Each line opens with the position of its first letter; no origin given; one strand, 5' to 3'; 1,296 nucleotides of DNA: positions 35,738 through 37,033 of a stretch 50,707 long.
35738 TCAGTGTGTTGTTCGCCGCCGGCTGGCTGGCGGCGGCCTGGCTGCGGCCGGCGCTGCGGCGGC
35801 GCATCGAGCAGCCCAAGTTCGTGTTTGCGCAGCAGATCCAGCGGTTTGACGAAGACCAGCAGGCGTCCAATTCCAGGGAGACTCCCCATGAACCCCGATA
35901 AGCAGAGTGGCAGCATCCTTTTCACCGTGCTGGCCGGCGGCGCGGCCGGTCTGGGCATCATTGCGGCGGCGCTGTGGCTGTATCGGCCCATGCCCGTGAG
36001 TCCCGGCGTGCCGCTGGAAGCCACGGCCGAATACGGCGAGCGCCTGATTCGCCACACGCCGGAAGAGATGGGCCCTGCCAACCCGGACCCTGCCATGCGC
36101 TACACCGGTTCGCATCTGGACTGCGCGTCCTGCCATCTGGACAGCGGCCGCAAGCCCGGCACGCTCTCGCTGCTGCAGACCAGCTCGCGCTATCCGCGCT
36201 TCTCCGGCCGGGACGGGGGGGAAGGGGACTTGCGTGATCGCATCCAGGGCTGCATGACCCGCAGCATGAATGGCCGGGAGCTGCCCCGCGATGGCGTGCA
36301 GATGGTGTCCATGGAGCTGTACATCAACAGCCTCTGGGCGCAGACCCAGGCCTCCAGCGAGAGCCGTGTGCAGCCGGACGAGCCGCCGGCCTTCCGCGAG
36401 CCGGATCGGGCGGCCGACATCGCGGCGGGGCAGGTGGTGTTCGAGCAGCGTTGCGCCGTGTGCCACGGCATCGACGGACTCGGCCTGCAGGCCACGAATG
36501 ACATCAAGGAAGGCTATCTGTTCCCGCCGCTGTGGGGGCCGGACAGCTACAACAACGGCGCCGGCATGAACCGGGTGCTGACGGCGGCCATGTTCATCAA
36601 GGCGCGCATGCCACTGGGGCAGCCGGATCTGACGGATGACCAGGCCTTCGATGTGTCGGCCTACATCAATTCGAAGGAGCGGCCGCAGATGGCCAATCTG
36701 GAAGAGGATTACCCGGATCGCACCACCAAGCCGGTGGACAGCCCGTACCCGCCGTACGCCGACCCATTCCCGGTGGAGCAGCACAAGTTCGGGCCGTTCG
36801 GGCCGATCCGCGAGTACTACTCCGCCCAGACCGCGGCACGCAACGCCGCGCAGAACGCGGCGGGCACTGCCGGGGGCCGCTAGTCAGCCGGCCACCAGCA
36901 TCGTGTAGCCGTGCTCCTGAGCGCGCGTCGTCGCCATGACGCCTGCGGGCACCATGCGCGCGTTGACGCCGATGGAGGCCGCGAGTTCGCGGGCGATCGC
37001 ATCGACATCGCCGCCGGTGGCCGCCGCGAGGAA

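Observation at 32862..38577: Candidate self-contained sulfur-compound:oxygen respiratory module next to tRNA-Val/Asp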

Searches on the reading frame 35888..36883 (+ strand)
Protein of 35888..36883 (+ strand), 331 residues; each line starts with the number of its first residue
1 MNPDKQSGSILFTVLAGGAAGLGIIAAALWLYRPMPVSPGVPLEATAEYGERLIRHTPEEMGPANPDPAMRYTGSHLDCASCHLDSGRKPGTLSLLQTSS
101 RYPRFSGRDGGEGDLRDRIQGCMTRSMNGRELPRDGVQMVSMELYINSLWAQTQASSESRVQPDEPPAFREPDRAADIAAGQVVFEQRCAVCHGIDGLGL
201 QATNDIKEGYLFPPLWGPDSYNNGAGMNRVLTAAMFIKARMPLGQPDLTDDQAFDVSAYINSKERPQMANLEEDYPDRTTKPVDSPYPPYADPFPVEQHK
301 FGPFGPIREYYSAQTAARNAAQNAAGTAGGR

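Call 3: search_protein_families(library=pfam, proteins=[window:35888-36883:+], max_evalue=0.01)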
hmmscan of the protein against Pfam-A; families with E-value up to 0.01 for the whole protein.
window:35888-36883:+ (331 aa): 3 families
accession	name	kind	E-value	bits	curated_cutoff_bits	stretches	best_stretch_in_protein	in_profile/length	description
PF00034.26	Cytochrom_C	-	1e-10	43.2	21.3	1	178-262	1-88/90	Cytochrome c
PF13442.11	Cytochrome_CBB3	-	2e-08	34.8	27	1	176-260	1-68/68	Cytochrome C oxidase, cbb3-type, subunit III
PF21342.2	SoxA-TsdA_cyt-c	-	3.7e-07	30.5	27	1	79-148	17-81/88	SoxA/TsdA, cytochrome c domain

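Call 4: search_protein_families(library=ncbifam, proteins=[window:35888-36883:+], max_evalue=0.01)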
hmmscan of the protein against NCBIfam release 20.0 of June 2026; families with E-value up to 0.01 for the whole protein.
window:35888-36883:+ (331 aa): 7 families
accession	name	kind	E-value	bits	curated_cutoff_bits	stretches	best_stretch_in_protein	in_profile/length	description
TIGR04484.1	thiosulf_SoxA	equivalog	2.5e-06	27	110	1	71-148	118-198/212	sulfur oxidation c-type cytochrome SoxA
NF050122.1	bc1_QcrC_actin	exception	3.5e-05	23.3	200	1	171-202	35-65/253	cytochrome bc1 complex diheme cytochrome c subunit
TIGR00782.1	ccoP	equivalog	5e-05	22.7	179.95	1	179-262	108-191/285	cytochrome-c oxidase, cbb3-type subunit III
NF045930.1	Cytc6PetJCyano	equivalog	5.4e-05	23.1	135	1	169-262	19-104/110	cytochrome c6 PetJ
TIGR02603.1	CxxCH_TIGR02603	domain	0.00062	19.8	68.15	1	176-205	1-30/134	putative heme-binding domain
NF011054.0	PRK14486.1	equivalog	0.00091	18.8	447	1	138-264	175-291/294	putative bifunctional cbb3-type cytochrome c oxidase subunit II/cytochrome c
TIGR04494.1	c550_PedF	equivalog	0.0036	17.2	122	1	169-198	43-71/133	cytochrome c-550 PedF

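Call 9: search_solved_structures(query=window:35888-36883:+, max_evalue=1, show_alignments=3)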
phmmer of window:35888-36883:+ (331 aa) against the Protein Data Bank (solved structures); distinct sequences matched with E-value up to 1: 35.
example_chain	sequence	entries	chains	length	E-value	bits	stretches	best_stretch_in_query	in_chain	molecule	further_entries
5lo9_A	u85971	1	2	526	1.1e-38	136.4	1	36-298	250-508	Cytochrome C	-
4wq7_A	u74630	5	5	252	3.9e-34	121.4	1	65-268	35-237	Thiosulfate dehydrogenase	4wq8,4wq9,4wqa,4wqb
4v2k_A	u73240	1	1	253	4.3e-34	121.3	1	65-268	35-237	THIOSULFATE DEHYDROGENASE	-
4wqc_A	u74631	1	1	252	7.6e-34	120.5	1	65-268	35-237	Thiosulfate dehydrogenase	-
4wqd_A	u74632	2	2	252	1.5e-33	119.5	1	65-268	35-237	Thiosulfate dehydrogenase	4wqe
3mk7_C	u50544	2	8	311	1.6e-05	27.3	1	175-267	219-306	Cytochrome c oxidase, cbb3-type, subunit P | Cbb3-type cytochrome c oxidase subunit CcoP1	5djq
6xkx_p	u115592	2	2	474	5.2e-05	25.7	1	156-198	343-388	Cbb3-type cytochrome c oxidase subunit CcoP,Cytochrome c-type cyt cy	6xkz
8smr_G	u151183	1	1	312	0.00041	22.7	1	174-262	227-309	Cbb3-type cytochrome c oxidase subunit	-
6hwh_M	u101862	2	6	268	0.00047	22.5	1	145-266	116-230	Cytochrome bc1 complex cytochrome c subunit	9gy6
6adq_C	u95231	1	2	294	0.00058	22.2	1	144-266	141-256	Cytochrome bc1 complex cytochrome c subunit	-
9wcx_U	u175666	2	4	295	0.0016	20.7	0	163-263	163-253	Cytochrome bc1 complex cytochrome c subunit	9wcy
8snh_G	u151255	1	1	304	0.0029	19.9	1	174-260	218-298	Cbb3-type cytochrome c oxidase subunit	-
3ph2_B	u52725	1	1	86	0.0031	19.8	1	176-262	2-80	Cytochrome c6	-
7q21_C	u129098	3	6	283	0.0031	19.8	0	160-201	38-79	Cytochrome bc1 complex cytochrome c subunit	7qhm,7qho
2v08_A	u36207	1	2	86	0.0059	18.9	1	176-262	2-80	CYTOCHROME C6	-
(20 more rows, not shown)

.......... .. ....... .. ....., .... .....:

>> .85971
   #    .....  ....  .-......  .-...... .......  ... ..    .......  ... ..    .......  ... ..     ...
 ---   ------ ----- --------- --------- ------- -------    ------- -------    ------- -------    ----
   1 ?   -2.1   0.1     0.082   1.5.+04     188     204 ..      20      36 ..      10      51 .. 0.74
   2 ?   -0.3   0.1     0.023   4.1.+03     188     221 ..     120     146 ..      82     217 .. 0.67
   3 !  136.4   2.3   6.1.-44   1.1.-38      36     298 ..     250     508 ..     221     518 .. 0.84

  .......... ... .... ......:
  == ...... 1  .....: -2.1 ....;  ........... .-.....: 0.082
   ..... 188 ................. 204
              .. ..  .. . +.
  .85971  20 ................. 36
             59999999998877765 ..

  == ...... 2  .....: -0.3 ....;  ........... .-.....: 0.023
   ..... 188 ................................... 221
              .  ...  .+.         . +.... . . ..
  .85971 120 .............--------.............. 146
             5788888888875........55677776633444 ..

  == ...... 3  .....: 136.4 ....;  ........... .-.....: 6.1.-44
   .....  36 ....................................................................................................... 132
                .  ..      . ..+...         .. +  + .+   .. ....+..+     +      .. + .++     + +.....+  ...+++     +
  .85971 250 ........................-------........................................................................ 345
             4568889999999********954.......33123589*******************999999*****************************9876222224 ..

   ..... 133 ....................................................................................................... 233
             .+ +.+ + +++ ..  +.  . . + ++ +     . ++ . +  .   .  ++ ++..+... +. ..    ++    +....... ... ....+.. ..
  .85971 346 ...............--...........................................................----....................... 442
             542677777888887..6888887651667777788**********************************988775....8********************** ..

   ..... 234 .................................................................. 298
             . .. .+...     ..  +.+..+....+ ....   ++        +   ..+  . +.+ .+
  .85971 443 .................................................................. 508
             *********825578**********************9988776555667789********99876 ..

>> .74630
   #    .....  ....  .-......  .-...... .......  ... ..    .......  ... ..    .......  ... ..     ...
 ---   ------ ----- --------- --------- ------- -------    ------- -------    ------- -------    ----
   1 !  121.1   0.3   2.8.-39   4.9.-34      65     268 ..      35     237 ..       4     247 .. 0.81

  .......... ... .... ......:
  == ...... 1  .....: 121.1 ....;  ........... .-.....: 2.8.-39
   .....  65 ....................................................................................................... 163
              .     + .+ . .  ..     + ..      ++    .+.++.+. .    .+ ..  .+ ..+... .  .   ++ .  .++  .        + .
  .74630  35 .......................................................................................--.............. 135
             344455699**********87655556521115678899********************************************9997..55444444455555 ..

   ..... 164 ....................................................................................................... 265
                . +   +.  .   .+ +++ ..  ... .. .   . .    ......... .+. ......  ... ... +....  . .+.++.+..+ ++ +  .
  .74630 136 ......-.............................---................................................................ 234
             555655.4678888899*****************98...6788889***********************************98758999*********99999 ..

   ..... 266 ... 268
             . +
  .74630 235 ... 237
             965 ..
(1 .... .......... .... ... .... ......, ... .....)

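Call 52: find_homologous_proteins(query=window:35888-36883:+, max_evalue=1e-10)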
Query window:35888-36883:+ (331 aa): 2424 proteins with E <= 1e-10 among 7793 candidates; the best 120 are listed.
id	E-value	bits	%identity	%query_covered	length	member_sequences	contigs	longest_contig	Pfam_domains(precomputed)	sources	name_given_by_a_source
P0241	1.2e-219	746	98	100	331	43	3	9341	PF21342.3,PF13442.12,PF00034.27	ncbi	-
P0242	2.6e-188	643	88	95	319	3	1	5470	PF21342.3,PF13442.12,PF00034.27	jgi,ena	-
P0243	6.0e-187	639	87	95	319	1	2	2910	PF21342.3,PF13442.12,PF00034.27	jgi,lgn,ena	-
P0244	5.8e-178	609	82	95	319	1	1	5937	PF21342.3,PF13442.12,PF00034.27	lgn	-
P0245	3.9e-157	541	74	95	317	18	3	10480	PF21342.3,PF13442.12,PF00034.27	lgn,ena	-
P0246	7.0e-154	530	72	95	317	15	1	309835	PF21342.3,PF13442.12,PF00034.27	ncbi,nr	ncbi:MAG: c-type cytochrome [Gammaproteobacteria bacterium]|nr:c-type cytochrome [Gammaproteobacteri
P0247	1.8e-153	529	74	94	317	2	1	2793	PF21342.3,PF13442.12,PF00034.27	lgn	-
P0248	5.3e-142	491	69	94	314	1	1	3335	PF21342.3,PF13442.12,PF00034.27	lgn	-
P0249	8.1e-141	487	71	88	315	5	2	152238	PF21342.3,PF13442.12,PF00034.27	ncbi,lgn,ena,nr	ncbi:MAG: c-type cytochrome [Pseudomonadales bacterium]|nr:c-type cytochrome [Pseudomonadales bacter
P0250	1.9e-140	486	69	94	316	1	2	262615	PF21342.3,PF13442.12,PF00034.27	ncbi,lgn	-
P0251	1.7e-139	483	68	94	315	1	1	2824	PF21342.3,PF13442.12,PF00034.27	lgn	-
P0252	1.6e-138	479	67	94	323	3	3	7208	PF21342.3,PF13442.12,PF00034.27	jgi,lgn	jgi:thiosulfate dehydrogenase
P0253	2.1e-138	479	68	93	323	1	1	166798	PF21342.3,PF13442.12,PF00034.27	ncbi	-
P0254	2.7e-138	479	66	95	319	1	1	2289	PF21342.3,PF13442.12,PF00034.27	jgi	jgi:thiosulfate dehydrogenase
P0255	3.0e-138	479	67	94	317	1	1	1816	PF21342.3,PF13442.12,PF00034.27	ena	-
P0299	3.4e-132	459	68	88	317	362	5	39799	PF21342.3,PF13442.12,PF00034.27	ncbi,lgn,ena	-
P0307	1.1e-131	457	61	95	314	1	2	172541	PF21342.3,PF13442.12,PF00034.27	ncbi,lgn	-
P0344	5.9e-129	448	62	93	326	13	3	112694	PF21342.3,PF13442.12,PF00034.27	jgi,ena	jgi:thiosulfate dehydrogenase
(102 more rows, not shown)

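Call 53: find_encoding_contigs(protein=P0299, flank=7000, max_places=3)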
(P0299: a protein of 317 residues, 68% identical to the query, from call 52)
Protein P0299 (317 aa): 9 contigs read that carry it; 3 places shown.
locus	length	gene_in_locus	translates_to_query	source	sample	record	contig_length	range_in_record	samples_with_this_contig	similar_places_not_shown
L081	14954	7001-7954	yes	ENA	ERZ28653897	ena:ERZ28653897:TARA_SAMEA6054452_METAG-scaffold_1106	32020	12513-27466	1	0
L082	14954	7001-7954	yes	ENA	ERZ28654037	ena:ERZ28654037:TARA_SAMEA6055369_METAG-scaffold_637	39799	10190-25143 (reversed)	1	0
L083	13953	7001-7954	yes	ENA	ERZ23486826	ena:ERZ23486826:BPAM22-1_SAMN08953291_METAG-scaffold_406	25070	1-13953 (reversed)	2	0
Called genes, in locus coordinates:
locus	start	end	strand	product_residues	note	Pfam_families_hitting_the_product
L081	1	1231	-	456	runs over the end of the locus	PF13372:Alginate_exp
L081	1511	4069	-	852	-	PF17900:Peptidase_M1_N, PF01433:Peptidase_M1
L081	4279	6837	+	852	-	PF00115:COX1, PF02433:FixO, PF13442:Cytochrome_CBB3, PF00034:Cytochrom_C, PF13442:Cytochrome_CBB3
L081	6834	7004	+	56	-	-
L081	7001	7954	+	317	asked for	PF21342:SoxA-TsdA_cyt-c, PF13442:Cytochrome_CBB3, PF00034:Cytochrom_C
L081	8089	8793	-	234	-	-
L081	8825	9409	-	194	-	-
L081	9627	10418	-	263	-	PF02596:DUF169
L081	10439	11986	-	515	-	PF07969:Amidohydro_3, PF01979:Amidohydro_1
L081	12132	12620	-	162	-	PF00210:Ferritin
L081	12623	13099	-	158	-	PF00210:Ferritin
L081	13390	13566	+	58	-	-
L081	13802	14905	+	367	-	PF03747:ADP_ribosyl_GH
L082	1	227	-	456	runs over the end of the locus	PF13372:Alginate_exp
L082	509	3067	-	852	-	PF17900:Peptidase_M1_N, PF01433:Peptidase_M1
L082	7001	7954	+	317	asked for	PF21342:SoxA-TsdA_cyt-c, PF13442:Cytochrome_CBB3, PF00034:Cytochrom_C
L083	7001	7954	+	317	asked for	PF21342:SoxA-TsdA_cyt-c, PF13442:Cytochrome_CBB3, PF00034:Cytochrom_C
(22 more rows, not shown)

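Call 54: find_encoding_contigs(protein=P0344, flank=7000, max_places=2)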
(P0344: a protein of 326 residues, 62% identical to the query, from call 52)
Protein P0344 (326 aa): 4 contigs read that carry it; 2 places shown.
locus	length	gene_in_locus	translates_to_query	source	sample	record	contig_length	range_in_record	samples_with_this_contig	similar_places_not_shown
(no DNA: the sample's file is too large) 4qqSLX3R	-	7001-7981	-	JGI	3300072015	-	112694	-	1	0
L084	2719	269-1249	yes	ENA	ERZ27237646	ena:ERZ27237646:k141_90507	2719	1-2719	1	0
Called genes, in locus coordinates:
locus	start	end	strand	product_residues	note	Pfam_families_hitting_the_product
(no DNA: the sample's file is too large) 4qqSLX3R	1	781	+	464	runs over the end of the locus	PF14821:Thr_synth_N, PF00291:PALP, PF24857:THR4_C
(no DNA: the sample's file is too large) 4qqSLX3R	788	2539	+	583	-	PF01368:DHH, PF02272:DHHA1, PF17768:RecJ_OB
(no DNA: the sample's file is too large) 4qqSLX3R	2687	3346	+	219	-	-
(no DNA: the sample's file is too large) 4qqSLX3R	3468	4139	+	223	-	-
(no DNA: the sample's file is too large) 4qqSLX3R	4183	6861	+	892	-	PF00115:COX1, PF02433:FixO, PF00034:Cytochrom_C (weak), PF13442:Cytochrome_CBB3, PF00034:Cytochrom_C, PF13442:Cytochrome_CBB3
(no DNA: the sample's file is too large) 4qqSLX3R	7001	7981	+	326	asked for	PF21342:SoxA-TsdA_cyt-c, PF00034:Cytochrom_C (weak), PF13442:Cytochrome_CBB3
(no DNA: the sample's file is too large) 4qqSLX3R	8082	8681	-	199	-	-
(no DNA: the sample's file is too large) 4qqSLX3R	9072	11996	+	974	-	PF11412:DsbD_N, PF02683:DsbD_TM, PF13899:Thioredoxin_7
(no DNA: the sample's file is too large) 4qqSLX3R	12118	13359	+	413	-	PF04389:Peptidase_M28, PF01546:Peptidase_M20 (weak)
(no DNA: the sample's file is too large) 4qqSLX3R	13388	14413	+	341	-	PF00144:Beta-lactamase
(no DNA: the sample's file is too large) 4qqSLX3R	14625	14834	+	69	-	PF00313:CSD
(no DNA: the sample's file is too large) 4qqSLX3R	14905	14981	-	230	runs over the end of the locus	PF13505:OMP_b-brl, PF02462:Opacity (faint), PF03922:OmpW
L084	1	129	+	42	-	?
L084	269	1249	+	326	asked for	PF21342:SoxA-TsdA_cyt-c, PF00034:Cytochrom_C (weak), PF13442:Cytochrome_CBB3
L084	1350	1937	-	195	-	-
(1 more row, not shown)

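Call 55: find_encoding_contigs(protein=P0307, flank=7000, max_places=2)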
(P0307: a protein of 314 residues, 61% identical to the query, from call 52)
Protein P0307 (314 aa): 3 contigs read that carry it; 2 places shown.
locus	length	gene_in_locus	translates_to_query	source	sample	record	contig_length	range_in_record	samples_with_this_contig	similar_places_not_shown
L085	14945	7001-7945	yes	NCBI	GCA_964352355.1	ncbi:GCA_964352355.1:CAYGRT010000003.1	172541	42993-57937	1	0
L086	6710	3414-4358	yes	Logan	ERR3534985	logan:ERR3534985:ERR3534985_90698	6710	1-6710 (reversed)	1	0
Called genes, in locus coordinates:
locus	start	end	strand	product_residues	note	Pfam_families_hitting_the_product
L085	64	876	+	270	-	PF00596:Aldolase_II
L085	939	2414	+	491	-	PF04107:GCS2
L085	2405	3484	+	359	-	-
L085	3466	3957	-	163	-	PF01661:Macro (weak)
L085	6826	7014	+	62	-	-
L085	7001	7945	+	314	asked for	PF00034:Cytochrom_C (faint), PF21342:SoxA-TsdA_cyt-c, PF13442:Cytochrome_CBB3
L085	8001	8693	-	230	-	-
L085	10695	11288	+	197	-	-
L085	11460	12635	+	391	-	PF04143:Sulf_transp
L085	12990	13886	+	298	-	PF00753:Lactamase_B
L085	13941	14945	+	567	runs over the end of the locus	PF04273:BLH_phosphatase, PF07992:Pyr_redox_2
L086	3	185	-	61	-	?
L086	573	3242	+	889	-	PF00115:COX1, PF02433:FixO, PF13442:Cytochrome_CBB3, PF00034:Cytochrom_C (weak), PF13442:Cytochrome_CBB3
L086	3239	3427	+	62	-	-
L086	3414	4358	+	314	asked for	PF00034:Cytochrom_C (faint), PF21342:SoxA-TsdA_cyt-c, PF13442:Cytochrome_CBB3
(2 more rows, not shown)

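Call 82: predict_structure(alignment_id=A3)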
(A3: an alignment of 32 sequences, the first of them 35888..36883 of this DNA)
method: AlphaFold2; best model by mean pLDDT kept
length: 331 residues; sequences in the alignment: 32
mean_pLDDT: 62.6   pTM: 0.51
mean pLDDT of the five models: 62.6, 62.2, 56.5, 55.5, 53.2
residues with pLDDT >= 90: 4; 70-90: 143; 50-70: 79; < 50: 105
segments of 3 or more residues with pLDDT < 50: 1-3, 35-38, 79-111, 156-163, 190-226, 242-246, 281-290
pLDDT, mean of each block of 10 residues (from residue 1): 51 74 80 54 80 78 82 63 39 38 35 67 70 87 77 51 58 89 70 39 38 41 49 66 57 82 58 56 43 70 76 76 75 46
secondary structure, 60 per line:
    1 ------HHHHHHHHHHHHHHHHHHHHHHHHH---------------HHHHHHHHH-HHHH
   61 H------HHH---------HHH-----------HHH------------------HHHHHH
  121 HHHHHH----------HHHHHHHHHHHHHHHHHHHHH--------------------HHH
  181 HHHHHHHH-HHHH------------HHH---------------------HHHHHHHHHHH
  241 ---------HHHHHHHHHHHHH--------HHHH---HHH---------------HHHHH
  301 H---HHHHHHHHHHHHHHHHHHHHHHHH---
elements in order: H7-31 H47-55 H57-61 H115-126 H137-157 H178-188 H190-193 H230-240 H250-262 H271-274 H296-301 H305-328

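Call 85: fold_search(model_id=the predicted structure, library=pdb)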
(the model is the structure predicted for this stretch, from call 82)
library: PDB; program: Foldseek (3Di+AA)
matches with E <= 10: 102; with E <= 0.001: 8
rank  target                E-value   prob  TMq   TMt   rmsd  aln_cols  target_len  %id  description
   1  4wq9                  9.3e-09  1.00  0.36  0.48  11.0       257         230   29  Thiosulfate dehydrogenase (TsdA) from Allochromatium vinosum - dithionite soak (released 2015-02-18)
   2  4v2k                  1.4e-08  1.00  0.36  0.48  10.9       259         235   29  Crystal structure of the thiosulfate dehydrogenase TsdA in complex with thiosulfate (released 2015-02-18)
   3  4wq8                  1.7e-08  1.00  0.35  0.48  11.0       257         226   28  Thiosulfate dehydrogenase (TsdA) from Allochromatium vinosum - tetrathionate soak (released 2015-02-18)
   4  5lo9_A                1.8e-08  1.00  0.42  0.32  11.4       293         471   32  Thiosulfate dehydrogenase (TsdBA) from Marichromatium purpuratum - "as isolated" form (released 2016-10-12)
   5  4wq7                  2.2e-08  1.00  0.36  0.50  10.7       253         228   28  Thiosulfate dehydrogenase (TsdA) from Allochromatium vinosum - "as isolated" form (released 2015-02-18)
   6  4wqa                  5.7e-08  1.00  0.35  0.48  11.0       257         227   28  Thiosulfate dehydrogenase (TsdA) from Allochromatium vinosum - tetrathionate co-crystallization (released 2015-02-18)
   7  4wqc                  6.4e-08  1.00  0.36  0.48  10.9       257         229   29  Thiosulfate dehydrogenase (TsdA) from Allochromatium vinosum - K208N mutant (released 2015-02-18)
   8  4wqd                  7.5e-08  1.00  0.35  0.48  11.0       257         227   28  Thiosulfate dehydrogenase (TsdA) from Allochromatium vinosum - K208G mutant (released 2015-02-18)
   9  2xts_D                4.9e-02  0.85  0.20  0.30  15.0       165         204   20  Crystal Structure of the Sulfane Dehydrogenase SoxCD from Paracoccus pantotrophus (released 2010-12-08)
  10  2xts_B                7.1e-02  0.80  0.20  0.30  15.0       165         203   20  Crystal Structure of the Sulfane Dehydrogenase SoxCD from Paracoccus pantotrophus (released 2010-12-08)
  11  4j20_A                3.2e-01  0.84  0.19  0.59   4.7       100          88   24  X-ray structure of the cytochrome c-554 from chlorobaculum tepidum (released 2013-10-02)
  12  2zbo_A                4.9e-01  0.82  0.19  0.60   6.4       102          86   20  Crystal structure of low-redox-potential cytochrom c6 from brown alga Hizikia fusiformis at 1.6 A resolution (released 2008-09-30)
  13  3o5c_C                4.9e-01  0.11  0.17  0.19  18.0       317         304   12  Cytochrome c Peroxidase BccP of Shewanella oneidensis (released 2011-08-03)
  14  1zzh_D                5.7e-01  0.18  0.18  0.20  17.8       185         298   16  Structure of the fully oxidized di-heme cytochrome c peroxidase from R. capsulatus (released 2005-11-29)
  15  7mri_A                6.1e-01  0.44  0.17  0.44   7.4       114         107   14  Crystal structure of N63T yeast iso-1-cytochrome c (released 2022-05-11)
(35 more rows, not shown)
